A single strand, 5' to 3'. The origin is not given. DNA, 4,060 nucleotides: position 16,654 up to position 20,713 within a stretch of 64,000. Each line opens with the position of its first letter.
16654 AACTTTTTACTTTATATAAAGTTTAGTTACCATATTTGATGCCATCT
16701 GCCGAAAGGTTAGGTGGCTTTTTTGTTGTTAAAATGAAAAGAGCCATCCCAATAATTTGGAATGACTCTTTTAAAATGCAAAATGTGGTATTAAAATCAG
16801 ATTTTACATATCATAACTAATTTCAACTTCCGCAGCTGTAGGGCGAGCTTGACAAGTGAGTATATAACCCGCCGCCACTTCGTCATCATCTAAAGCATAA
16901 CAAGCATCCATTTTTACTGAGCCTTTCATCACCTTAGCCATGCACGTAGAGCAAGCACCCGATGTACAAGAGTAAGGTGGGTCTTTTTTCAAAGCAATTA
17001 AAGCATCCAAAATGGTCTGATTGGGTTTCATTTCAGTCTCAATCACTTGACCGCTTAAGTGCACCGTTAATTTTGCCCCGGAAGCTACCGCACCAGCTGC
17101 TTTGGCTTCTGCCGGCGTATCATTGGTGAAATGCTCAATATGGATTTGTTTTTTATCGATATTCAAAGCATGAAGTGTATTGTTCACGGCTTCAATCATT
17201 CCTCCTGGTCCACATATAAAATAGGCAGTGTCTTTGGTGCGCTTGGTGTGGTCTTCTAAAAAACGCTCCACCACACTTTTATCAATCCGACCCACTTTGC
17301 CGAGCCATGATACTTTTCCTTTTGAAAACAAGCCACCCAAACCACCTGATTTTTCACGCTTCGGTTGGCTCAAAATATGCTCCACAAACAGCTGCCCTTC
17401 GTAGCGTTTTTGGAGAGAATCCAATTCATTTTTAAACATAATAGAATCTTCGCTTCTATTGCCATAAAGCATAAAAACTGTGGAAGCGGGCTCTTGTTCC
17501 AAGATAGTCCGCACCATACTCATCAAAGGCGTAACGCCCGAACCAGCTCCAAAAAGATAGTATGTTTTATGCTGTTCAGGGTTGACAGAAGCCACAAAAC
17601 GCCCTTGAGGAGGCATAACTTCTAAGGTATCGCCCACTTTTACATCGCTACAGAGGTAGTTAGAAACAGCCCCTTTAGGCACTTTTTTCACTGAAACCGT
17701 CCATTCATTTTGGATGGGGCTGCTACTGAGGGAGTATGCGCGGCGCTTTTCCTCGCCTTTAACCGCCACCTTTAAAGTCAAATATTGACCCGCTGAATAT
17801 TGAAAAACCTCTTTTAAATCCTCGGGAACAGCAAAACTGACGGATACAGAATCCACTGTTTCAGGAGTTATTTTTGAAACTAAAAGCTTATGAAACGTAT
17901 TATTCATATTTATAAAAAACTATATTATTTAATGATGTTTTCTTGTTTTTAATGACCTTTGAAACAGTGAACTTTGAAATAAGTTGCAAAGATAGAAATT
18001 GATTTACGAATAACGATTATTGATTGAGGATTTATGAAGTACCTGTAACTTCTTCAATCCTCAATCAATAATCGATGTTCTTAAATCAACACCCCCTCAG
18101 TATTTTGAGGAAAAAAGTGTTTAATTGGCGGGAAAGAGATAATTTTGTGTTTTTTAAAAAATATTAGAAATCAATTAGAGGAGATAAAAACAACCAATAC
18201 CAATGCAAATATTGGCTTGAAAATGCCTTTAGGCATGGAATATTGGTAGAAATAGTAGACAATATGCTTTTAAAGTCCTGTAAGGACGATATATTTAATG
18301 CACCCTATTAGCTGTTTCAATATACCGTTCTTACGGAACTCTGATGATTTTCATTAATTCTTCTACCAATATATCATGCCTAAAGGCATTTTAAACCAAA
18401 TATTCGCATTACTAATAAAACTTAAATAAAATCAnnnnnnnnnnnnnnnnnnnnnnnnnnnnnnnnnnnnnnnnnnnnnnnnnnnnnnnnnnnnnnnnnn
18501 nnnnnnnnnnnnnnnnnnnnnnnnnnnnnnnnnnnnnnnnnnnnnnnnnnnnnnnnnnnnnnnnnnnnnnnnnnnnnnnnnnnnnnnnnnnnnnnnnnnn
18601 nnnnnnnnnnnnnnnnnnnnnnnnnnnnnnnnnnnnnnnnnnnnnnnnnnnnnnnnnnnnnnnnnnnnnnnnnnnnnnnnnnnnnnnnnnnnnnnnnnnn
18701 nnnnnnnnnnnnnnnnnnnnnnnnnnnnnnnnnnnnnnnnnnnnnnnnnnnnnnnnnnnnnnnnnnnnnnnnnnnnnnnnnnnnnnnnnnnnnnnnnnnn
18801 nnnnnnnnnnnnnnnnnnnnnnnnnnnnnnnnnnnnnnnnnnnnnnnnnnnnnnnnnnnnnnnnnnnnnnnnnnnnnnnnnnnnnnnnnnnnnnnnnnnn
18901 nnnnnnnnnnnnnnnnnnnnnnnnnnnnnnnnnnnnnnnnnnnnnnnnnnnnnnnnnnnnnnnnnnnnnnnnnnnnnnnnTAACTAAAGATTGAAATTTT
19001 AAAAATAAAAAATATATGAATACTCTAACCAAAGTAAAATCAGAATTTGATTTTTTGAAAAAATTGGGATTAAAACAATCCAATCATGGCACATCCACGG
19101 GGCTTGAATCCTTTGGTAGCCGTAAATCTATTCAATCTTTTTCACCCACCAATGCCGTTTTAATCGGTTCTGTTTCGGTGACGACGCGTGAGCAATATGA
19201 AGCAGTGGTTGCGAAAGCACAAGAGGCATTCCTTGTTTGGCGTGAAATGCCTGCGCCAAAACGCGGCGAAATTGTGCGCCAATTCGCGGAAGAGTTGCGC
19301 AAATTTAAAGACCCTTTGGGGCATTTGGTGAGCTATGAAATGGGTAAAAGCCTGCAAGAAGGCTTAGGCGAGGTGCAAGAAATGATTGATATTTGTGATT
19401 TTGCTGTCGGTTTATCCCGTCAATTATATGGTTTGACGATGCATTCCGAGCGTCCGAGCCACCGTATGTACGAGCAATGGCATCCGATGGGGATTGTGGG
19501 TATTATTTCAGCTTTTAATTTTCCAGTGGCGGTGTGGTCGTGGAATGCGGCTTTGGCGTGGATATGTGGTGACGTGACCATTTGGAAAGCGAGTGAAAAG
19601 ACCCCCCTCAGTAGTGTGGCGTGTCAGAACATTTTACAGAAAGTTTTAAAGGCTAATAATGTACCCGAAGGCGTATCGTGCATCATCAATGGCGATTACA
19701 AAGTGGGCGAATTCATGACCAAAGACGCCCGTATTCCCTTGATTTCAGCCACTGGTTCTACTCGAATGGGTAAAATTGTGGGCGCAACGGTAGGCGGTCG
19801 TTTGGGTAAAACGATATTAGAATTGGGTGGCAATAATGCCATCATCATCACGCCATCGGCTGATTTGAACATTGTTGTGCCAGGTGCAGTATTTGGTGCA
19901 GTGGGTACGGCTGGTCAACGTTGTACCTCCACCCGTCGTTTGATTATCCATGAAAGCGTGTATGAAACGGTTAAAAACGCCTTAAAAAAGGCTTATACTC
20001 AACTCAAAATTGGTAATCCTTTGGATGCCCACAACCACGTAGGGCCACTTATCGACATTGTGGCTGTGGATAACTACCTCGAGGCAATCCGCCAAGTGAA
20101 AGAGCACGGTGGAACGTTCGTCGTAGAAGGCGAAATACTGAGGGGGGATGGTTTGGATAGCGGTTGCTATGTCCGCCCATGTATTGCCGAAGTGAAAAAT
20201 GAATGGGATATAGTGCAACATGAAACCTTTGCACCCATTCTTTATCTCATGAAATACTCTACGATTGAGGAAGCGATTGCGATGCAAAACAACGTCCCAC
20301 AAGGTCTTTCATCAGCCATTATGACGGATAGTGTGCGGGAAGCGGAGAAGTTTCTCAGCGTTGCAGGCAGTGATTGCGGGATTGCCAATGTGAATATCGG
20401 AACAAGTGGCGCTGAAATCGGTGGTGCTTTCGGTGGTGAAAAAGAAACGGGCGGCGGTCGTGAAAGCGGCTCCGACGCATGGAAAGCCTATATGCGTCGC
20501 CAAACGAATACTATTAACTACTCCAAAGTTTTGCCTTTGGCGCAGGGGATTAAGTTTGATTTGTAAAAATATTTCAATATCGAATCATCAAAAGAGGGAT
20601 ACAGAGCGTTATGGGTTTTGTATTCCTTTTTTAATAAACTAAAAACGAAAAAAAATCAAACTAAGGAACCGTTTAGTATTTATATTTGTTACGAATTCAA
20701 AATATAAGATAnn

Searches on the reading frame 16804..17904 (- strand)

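Call 66: search_protein_families(library=pfam, proteins=[window:16804-17904:-], max_evalue=0.00001)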
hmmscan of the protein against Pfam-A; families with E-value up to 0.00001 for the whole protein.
window:16804-17904:- (366 aa): 3 families
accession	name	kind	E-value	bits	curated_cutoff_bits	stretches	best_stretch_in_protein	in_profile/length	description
PF00175.26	NAD_binding_1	-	6.9e-20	72.2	22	1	119-241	3-108/109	Oxidoreductase NAD-binding domain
PF00111.32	Fer2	-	4.5e-16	59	21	1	282-356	2-77/77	2Fe-2S iron-sulfur cluster binding domain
PF00970.30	FAD_binding_6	-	2.9e-13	50.4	21.1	1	16-103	11-97/99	Oxidoreductase FAD-binding domain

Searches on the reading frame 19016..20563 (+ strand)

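Call 67: search_protein_families(library=pfam, proteins=[window:19016-20563:+], max_evalue=0.00001)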
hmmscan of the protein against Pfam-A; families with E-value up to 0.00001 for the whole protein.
window:19016-20563:+ (516 aa): 1 family
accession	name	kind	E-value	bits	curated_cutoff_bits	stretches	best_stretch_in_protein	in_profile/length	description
PF00171.27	Aldedh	-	2.8e-127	425.5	23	1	37-497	7-460/461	Aldehyde dehydrogenase family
